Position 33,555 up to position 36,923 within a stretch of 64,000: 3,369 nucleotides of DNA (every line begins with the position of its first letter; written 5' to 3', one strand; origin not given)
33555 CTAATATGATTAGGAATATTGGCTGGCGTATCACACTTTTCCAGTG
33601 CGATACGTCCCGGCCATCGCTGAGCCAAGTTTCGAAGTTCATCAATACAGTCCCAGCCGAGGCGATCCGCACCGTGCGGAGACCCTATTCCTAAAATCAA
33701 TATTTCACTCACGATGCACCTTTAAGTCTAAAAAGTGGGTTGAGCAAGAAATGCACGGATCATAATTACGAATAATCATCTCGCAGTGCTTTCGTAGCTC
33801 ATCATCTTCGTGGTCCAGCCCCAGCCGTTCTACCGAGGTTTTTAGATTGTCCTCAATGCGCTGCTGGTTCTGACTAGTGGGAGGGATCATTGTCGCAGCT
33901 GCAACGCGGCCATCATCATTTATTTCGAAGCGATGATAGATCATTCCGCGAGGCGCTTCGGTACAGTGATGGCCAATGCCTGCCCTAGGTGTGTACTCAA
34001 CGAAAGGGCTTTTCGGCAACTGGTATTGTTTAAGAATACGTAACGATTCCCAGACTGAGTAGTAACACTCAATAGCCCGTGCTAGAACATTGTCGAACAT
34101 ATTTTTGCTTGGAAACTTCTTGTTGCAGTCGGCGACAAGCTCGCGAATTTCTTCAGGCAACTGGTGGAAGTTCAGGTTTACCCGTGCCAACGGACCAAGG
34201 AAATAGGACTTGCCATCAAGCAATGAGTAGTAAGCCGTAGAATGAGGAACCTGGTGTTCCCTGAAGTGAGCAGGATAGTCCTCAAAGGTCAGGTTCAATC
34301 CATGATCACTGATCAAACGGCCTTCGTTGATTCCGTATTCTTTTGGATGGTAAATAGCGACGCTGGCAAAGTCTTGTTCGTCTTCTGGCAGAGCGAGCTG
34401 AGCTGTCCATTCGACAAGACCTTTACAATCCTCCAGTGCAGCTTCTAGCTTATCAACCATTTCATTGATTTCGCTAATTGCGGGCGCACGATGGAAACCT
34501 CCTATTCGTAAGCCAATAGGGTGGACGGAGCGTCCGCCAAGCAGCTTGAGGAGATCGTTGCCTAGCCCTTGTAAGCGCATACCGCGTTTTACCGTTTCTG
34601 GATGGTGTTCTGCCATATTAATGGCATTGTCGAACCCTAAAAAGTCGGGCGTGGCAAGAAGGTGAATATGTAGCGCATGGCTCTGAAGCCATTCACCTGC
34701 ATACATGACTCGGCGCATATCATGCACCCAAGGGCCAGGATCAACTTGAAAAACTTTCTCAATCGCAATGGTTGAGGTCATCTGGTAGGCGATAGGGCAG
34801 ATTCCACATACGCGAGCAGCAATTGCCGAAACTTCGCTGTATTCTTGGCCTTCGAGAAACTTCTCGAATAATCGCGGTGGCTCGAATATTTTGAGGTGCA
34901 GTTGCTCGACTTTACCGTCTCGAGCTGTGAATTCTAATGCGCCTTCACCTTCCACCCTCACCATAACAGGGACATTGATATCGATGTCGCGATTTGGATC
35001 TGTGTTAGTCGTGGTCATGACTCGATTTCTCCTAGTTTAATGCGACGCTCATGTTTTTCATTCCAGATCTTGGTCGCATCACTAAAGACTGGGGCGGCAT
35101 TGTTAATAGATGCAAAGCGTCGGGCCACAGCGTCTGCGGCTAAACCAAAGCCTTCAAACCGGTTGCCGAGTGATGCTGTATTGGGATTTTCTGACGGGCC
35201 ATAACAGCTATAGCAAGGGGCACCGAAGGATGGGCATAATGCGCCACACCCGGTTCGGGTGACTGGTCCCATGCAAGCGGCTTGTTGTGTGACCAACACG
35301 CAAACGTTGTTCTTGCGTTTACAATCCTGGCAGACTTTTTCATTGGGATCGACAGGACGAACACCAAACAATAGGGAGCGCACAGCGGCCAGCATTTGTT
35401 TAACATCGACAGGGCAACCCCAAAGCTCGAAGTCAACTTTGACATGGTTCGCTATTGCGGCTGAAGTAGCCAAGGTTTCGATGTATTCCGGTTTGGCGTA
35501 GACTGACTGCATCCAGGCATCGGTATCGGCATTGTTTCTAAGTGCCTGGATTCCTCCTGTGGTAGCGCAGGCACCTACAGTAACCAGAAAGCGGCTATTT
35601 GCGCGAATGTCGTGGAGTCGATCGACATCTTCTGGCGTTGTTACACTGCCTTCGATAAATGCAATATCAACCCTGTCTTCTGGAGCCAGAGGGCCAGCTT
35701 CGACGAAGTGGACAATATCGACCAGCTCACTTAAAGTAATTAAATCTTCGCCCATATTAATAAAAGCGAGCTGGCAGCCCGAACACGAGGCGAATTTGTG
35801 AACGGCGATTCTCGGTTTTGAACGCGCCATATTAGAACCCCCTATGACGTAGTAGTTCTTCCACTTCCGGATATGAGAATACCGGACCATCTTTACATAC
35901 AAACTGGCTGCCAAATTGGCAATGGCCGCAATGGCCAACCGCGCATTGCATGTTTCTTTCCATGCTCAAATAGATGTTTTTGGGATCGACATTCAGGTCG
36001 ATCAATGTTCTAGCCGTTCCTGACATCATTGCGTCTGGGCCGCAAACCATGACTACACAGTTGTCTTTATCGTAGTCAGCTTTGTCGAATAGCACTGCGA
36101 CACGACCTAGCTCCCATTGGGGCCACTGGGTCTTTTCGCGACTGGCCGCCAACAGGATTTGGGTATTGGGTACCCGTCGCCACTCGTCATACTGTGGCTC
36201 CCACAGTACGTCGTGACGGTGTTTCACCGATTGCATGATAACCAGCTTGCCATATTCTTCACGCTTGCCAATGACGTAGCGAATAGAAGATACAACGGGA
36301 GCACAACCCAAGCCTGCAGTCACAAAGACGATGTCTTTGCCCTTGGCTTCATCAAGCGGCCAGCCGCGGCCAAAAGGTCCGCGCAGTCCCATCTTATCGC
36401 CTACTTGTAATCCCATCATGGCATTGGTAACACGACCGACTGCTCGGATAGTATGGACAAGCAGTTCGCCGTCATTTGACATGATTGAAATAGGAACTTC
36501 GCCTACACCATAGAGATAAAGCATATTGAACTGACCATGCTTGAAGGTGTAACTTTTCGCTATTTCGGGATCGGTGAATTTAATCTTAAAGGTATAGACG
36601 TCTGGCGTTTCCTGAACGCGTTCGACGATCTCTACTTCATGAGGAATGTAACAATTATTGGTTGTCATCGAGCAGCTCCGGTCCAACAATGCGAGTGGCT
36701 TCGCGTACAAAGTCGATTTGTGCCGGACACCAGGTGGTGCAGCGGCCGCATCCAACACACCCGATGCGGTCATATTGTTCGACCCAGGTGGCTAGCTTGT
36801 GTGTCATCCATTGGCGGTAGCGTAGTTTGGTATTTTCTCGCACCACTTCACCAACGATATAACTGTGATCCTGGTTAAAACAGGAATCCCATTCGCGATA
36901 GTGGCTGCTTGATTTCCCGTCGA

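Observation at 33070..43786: Self-contained group-3b-type (sulfhydrogenase-like) NiFe hydrogenase island with a divergent hypCABDFE set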

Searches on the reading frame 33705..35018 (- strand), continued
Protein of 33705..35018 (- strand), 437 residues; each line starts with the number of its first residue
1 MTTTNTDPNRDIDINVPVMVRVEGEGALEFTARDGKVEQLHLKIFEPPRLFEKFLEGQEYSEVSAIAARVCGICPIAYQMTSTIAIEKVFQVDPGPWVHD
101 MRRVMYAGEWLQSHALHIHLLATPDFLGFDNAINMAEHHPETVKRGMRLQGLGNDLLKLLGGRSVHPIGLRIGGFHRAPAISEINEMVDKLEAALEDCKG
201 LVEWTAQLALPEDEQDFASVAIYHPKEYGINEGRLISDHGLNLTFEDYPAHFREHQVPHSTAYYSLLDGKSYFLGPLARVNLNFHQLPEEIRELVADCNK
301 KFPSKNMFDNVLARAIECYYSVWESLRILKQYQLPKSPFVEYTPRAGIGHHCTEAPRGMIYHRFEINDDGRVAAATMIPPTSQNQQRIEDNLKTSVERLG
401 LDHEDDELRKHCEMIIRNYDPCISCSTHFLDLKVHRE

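Call 44: list_cluster_members(proteins=[P0003, P0004, P0007, P0008, P0014, P0017, P0041, P0047, P0055, P0059])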
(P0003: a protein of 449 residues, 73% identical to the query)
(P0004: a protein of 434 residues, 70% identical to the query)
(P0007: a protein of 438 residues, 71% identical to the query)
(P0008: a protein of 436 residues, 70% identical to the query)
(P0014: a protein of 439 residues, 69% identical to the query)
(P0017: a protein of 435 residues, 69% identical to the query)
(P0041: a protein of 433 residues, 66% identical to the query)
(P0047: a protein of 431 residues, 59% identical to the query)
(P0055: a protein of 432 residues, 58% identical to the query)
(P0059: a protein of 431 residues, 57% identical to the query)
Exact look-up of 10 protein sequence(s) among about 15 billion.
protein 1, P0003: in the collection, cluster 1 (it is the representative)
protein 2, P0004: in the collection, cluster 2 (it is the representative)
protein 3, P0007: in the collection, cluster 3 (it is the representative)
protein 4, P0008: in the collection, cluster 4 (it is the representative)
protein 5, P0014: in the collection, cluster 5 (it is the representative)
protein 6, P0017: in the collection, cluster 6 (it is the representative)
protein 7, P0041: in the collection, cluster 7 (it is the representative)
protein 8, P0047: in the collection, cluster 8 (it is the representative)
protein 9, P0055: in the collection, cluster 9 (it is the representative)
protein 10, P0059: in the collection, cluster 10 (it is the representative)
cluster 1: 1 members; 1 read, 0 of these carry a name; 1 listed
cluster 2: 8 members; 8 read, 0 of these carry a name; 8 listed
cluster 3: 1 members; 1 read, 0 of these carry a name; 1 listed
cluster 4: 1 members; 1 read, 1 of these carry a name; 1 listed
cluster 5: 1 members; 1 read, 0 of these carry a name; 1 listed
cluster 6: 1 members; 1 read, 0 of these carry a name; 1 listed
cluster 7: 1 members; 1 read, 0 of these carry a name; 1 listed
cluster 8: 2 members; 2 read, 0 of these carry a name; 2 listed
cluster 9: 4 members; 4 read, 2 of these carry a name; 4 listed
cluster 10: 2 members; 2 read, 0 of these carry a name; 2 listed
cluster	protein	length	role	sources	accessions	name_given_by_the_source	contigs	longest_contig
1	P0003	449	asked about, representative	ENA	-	-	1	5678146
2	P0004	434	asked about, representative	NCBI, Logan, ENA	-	-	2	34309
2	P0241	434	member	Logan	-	-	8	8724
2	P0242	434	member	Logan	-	-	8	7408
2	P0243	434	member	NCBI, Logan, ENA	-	-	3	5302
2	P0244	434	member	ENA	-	-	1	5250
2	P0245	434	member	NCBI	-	-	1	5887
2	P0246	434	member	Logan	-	-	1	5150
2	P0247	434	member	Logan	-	-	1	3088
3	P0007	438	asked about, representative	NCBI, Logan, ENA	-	-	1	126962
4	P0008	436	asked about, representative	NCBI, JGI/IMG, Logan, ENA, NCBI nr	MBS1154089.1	MAG: nickel-dependent hydrogenase large subunit [Proteobacteria bacterium] | nickel-dependent hydrogenase large subunit [Pseudomonadota bacterium]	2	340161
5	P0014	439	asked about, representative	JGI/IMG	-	-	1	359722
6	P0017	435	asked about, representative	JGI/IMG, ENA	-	-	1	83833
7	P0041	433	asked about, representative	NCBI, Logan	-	-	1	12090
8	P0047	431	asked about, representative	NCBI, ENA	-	-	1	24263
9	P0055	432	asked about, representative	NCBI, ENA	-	-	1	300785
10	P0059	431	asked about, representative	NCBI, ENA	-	-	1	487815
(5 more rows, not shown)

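Call 59: search_dna_similar(query=window:33705-35018:-, collection=plasmids, mode=protein, max_rows=15)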
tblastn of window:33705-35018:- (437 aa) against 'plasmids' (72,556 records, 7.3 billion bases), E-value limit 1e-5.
Records with a match: 28; places in all: 28; records where one place covers at least 80% of the query: 22.
Best place of each record, by identity: <60% 28.
By first word of the organism name: Rhodococcus 6; Streptomyces 5; Acaryochloris 3; Cupriavidus 3; Burkholderia 2; Pandoraea 2; Rhizobium 2; Paraburkholderia 1; Lichenicola 1; Hymenobacter 1; and 2 more.
By predicted mobility (MOB-suite, as given by PLSDB): conjugative 11; non-mobilizable 11; mobilizable 6.
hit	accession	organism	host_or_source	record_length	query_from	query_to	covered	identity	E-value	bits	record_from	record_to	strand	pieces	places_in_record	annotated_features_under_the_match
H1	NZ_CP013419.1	Burkholderia savannae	soil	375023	8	436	98%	45.1%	3e-113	372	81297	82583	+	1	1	nickel-dependent hydrogenase large subunit | oxidoreductase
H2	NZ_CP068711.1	Burkholderia thailandensis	soil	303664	14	436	97%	45.8%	8e-114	374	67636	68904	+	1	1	nickel-dependent hydrogenase large subunit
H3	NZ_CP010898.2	Pandoraea vervacti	bacteria,uncultivated field soil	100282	14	436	97%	44.5%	3e-74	374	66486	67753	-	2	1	none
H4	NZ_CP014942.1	Rhodococcus sp. BH4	cell culture,sludge of membrane ...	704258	4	436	99%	43.4%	2e-115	379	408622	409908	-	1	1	Ni/Fe hydrogenase subunit alpha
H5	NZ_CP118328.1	Rhodococcus sp. DK17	pure culture,crude oil-contaminated soil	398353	10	436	98%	44.0%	7e-113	371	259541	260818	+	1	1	nickel-dependent hydrogenase large subunit | oxidoreductase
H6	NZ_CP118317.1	Rhodococcus sp. DK180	pure culture,crude oil-contaminated soil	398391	10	436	98%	44.0%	7e-113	371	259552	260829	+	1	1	nickel-dependent hydrogenase large subunit | oxidoreductase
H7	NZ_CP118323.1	Rhodococcus sp. DK176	pure culture,crude oil-contaminated soil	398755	10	436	98%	44.0%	7e-113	371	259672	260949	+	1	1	nickel-dependent hydrogenase large subunit | oxidoreductase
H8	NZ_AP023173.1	Rhodococcus qingshengii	-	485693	4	437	99%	43.1%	7e-115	377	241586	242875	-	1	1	Ni/Fe hydrogenase subunit alpha | hydrogenase maturation protease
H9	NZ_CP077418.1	Rhodococcus qingshengii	pure culture,oil-contaminated water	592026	4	437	99%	42.9%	2e-114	375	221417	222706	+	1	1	Ni/Fe hydrogenase subunit alpha | hydrogenase maturation protease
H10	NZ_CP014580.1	Paraburkholderia phytofirmans OLGA172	-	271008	14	436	97%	43.9%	2e-113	373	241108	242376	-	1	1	nickel-dependent hydrogenase large subunit | oxidoreductase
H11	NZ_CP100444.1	Streptomyces rimosus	pure culture,OTC cluster deletion ...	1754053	14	434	96%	43.1%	8e-107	354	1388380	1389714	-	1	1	record has no annotation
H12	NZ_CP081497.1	Streptomyces sp. BHT-5-2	whole organism,plant soil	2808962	14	436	97%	41.6%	2e-101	338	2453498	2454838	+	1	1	none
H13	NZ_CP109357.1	Streptomyces sp. NBC_01562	-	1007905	14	437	97%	40.9%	1e-101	339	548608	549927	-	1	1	record has no annotation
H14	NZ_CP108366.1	Streptomyces sp. NBC_01340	-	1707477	14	437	97%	40.9%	1e-101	339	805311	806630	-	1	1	none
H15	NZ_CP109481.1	Streptomyces sp. NBC_01450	-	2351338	14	436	97%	41.0%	4e-101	337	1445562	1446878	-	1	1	none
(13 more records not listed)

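Call 64: get_annotated_region(hit=H8, flank=8000)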
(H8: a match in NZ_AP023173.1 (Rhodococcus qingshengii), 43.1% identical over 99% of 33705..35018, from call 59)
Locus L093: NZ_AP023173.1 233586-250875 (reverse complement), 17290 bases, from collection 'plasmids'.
description: Rhodococcus qingshengii strain CS98 plasmid RQCS_2
organism: Rhodococcus qingshengii (NCBI taxid 334542)
taxonomy: Bacteria; Actinomycetota; Actinomycetes; Mycobacteriales; Nocardiaceae; Rhodococcus; Rhodococcus qingshengii
host: -; source: -; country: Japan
typing (MOB-suite, as given by PLSDB): non-mobilizable
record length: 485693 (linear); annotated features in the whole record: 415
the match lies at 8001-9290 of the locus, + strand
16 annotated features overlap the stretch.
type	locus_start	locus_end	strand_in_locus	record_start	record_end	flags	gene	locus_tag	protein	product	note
CDS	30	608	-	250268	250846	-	-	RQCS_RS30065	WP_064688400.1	CBS domain-containing protein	-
CDS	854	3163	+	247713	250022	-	ppsA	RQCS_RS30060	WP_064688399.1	phosphoenolpyruvate synthase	GO:0016310 - phosphorylation [Evidence IEA]; GO:0006090 - pyruvate metabolic process [Evidence IEA]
CDS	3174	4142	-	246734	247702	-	-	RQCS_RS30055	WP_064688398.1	1-phosphofructokinase family hexose kinase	-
CDS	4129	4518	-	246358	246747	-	-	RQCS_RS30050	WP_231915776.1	GNAT family N-acetyltransferase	-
CDS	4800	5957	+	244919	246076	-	-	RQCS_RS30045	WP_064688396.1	4Fe-4S dicluster domain-containing protein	-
CDS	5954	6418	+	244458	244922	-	-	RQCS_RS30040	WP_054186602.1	cyclic nucleotide-binding domain-containing protein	-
CDS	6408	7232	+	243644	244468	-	-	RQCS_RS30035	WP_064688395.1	FAD/NAD(P)-binding protein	-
CDS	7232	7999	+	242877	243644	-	-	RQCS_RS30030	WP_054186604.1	oxidoreductase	-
CDS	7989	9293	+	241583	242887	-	-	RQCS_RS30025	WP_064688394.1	Ni/Fe hydrogenase subunit alpha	-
CDS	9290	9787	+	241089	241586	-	-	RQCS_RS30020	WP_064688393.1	hydrogenase maturation protease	-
CDS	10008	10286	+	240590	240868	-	-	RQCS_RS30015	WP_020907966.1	DUF1876 domain-containing protein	-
CDS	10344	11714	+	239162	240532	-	-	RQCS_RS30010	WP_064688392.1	wax ester/triacylglycerol synthase family O-acyltransferase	-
CDS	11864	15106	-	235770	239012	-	otsB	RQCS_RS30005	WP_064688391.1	trehalose-phosphatase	GO:0005992 - trehalose biosynthetic process [Evidence IEA]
CDS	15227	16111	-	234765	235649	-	-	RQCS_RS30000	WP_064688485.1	universal stress protein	-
CDS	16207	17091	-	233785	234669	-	-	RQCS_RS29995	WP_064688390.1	3-oxoacyl-ACP synthase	-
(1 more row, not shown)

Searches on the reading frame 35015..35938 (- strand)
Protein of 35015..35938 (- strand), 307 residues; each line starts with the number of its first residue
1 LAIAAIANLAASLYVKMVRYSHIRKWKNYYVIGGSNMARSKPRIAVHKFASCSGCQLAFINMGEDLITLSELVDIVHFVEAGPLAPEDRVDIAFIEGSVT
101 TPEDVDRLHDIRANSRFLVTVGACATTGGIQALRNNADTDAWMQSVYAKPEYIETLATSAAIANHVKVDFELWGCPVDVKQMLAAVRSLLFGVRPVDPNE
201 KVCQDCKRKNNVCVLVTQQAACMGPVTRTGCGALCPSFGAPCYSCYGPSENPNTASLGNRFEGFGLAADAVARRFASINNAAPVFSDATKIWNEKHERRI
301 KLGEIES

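Call 3: search_protein_families(library=pfam, proteins=[window:35015-35938:-])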
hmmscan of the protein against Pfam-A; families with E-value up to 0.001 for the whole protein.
window:35015-35938:- (307 aa): 1 family
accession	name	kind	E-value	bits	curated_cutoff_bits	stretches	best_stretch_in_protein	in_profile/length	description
PF01058.29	Oxidored_q6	-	6.8e-24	84.5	27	1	52-188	1-127/128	NADH ubiquinone oxidoreductase, 20 Kd subunit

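Call 13: search_protein_families(library=ncbifam, proteins=[window:35015-35938:-])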
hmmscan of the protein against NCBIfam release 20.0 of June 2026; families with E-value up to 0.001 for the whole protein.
window:35015-35938:- (307 aa): 4 families
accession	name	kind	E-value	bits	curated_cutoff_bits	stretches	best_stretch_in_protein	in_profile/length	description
NF040836.1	sulfhyd_HydD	equivalog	3.8e-49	167.2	500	1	37-284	1-250/261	NADPH-dependent hydrogenase/sulfhydrogenase 1 subunit delta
NF040831.1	sulfhyd_ShyD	equivalog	1.6e-43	149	460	1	43-276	2-235/240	NAD(P)-dependent hydrogenase/sulfhydrogenase 2 subunit delta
NF045875.1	F420_non_VhuG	exception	3.4e-28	98.7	450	2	41-211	4-185/286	F420-non-reducing hydrogenase subunit VhuG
TIGR03294.1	FrhG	equivalog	2.7e-11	43.7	245.5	1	42-238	2-189/228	coenzyme F420 hydrogenase subunit gamma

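Call 51: search_solved_structures(query=window:35015-35830:-, max_evalue=0.00001)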
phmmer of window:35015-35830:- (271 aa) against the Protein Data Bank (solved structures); distinct sequences matched with E-value up to 0.00001: 11.
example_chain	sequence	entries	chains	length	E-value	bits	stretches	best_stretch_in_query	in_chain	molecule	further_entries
9e15_A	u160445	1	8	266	2.2e-43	151.7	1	4-239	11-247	Sulfhydrogenase 1 subunit delta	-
9e1j_A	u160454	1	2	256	2.5e-43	151.5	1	5-241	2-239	Sulfhydrogenase 1 subunit delta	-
9nez_A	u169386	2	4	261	2.5e-43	151.5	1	5-240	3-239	Sulfhydrogenase 1 subunit delta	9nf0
9sfi_I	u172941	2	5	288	2.4e-29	105.7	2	5-176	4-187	F420-non-reducing hydrogenase small subunit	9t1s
5odc_E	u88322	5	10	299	5.3e-25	91.4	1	7-175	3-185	Methyl-viologen reducing hydrogenase subunit G | Methyl-viologen reducing hydrogenase, subunit G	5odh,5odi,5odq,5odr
9sw2_E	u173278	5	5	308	1.3e-20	77.1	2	6-173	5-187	F420-non-reducing hydrogenase subunit G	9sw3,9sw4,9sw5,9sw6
5xf9_C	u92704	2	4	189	3.4e-14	56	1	4-160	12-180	NAD-reducing hydrogenase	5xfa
7t2r_E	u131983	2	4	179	5.6e-14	55.3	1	4-166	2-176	NiFe hydrogenase small subunit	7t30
9r51_C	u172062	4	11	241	7.1e-06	28.7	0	50-201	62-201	F420-reducing [NiFe]-hydrogenase from Methanothermococcus thermolithotrophicus subunit gam | F420-reducing [NiFe]-hydrogenase from Methanothermococcus thermolit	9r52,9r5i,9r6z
3zfs_B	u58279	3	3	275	8e-06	28.6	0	3-146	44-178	F420-REDUCING HYDROGENASE, SUBUNIT GAMMA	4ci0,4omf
6qgr_G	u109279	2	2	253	9.3e-06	28.3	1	11-98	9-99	Coenzyme F420 hydrogenase subunit gamma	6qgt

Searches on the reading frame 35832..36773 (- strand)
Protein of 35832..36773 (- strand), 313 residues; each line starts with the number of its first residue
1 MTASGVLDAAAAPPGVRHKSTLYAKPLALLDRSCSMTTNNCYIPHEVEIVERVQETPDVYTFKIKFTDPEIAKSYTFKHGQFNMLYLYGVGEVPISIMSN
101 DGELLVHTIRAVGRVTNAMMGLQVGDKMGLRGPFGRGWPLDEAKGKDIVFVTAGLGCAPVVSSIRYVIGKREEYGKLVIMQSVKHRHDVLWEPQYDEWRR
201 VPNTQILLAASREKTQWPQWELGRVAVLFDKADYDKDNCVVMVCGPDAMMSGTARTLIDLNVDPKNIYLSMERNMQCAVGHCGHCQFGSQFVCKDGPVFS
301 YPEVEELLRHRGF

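Call 3: search_protein_families(library=pfam, proteins=[window:35832-36773:-])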
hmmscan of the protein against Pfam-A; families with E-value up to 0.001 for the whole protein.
window:35832-36773:- (313 aa): 2 families
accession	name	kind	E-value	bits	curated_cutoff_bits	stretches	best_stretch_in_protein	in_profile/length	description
PF00175.26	NAD_binding_1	-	5.7e-10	40.3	22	1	150-253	1-107/109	Oxidoreductase NAD-binding domain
PF10418.14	DHODB_Fe-S_bind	-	6.2e-09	35.9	23.9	1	272-304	1-40/41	Iron-sulfur cluster binding domain of dihydroorotate dehydrogenase B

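Call 13: search_protein_families(library=ncbifam, proteins=[window:35832-36773:-])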
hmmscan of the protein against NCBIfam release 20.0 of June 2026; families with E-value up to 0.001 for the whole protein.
window:35832-36773:- (313 aa): 21 families
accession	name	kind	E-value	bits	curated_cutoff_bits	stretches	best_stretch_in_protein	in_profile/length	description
NF006220.0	PRK08345.1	subfamily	1.4e-65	221.4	395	1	36-302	2-285/294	cytochrome-c3 hydrogenase subunit gamma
NF040835.1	sulfhyd_HydG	equivalog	1.5e-57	195.1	650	1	30-303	3-283/292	NADPH-dependent hydrogenase/sulfhydrogenase 1 subunit gamma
TIGR02911.1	sulfite_red_B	equivalog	5e-53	179.8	288.6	1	40-307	1-259/261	anaerobic sulfite reductase subunit AsrB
NF040830.1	sulfhyd_ShyC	equivalog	7.6e-49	166.4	600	2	40-192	2-154/288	NAD(P)-dependent hydrogenase/sulfhydrogenase 2 subunit gamma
NF000796.0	PRK00054.1-1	equivalog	5.7e-42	143.7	224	1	44-304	3-235/254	dihydroorotate dehydrogenase electron transfer subunit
NF000798.0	PRK00054.1-3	equivalog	2.2e-26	93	219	1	48-304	9-242/244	dihydroorotate dehydrogenase electron transfer subunit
NF004862.0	PRK06222.1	subfamily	7.1e-18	65.1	220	1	48-304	3-248/281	sulfide/dihydroorotate dehydrogenase-like FAD/NAD-binding protein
NF000799.0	PRK00054.1-4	equivalog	4.6e-16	58.7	314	1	94-304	54-256/258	dihydroorotate dehydrogenase electron transfer subunit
NF007964.0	PRK10684.1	equivalog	7.3e-15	54.7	383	1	37-269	2-234/333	NADH oxidoreductase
NF045803.1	MethMoxFADbindMmoC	equivalog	5.1e-14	51.8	500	1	45-269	107-337/343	aromatic/alkene monooxygenase hydroxylase FAD-binding subunit MmoC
NF009414.0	PRK12778.1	equivalog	1.2e-13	50.3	1103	1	48-306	3-252/752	bifunctional dihydroorotate dehydrogenase B NAD binding subunit/NADPH-dependent glutamate synthase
NF000797.0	PRK00054.1-2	equivalog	2.5e-11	43.4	270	1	47-301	17-262/267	dihydroorotate dehydrogenase electron transfer subunit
NF040810.1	BenC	equivalog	7.8e-11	41.7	430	1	57-269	117-327/333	benzoate 1,2-dioxygenase electron transfer component BenC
NF058606.1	GlBtMonoRdsGbcB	equivalog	1.5e-10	40.5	500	1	44-259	13-234/362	glycine betaine monooxygenase reductase subunit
NF009413.0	PRK12775.1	equivalog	4.5e-10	38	1895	1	60-303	13-247/1006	putative trifunctional 2-polyprenylphenol hydroxylase/glutamate synthase subunit beta/ferritin domain-containing protein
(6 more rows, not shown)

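Call 50: search_solved_structures(query=window:35832-36668:-, max_evalue=1e-10)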
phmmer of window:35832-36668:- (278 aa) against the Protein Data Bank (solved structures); distinct sequences matched with E-value up to 1e-10: 2.
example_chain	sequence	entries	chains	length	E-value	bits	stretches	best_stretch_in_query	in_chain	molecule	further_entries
9nez_C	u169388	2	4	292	9.6e-54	185.8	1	2-269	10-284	Sulfhydrogenase 1 subunit gamma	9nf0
5ksw_B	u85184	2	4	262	2.6e-12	49.8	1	59-265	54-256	Dihydroorotate dehydrogenase B (NAD(+)), electron transfer subunit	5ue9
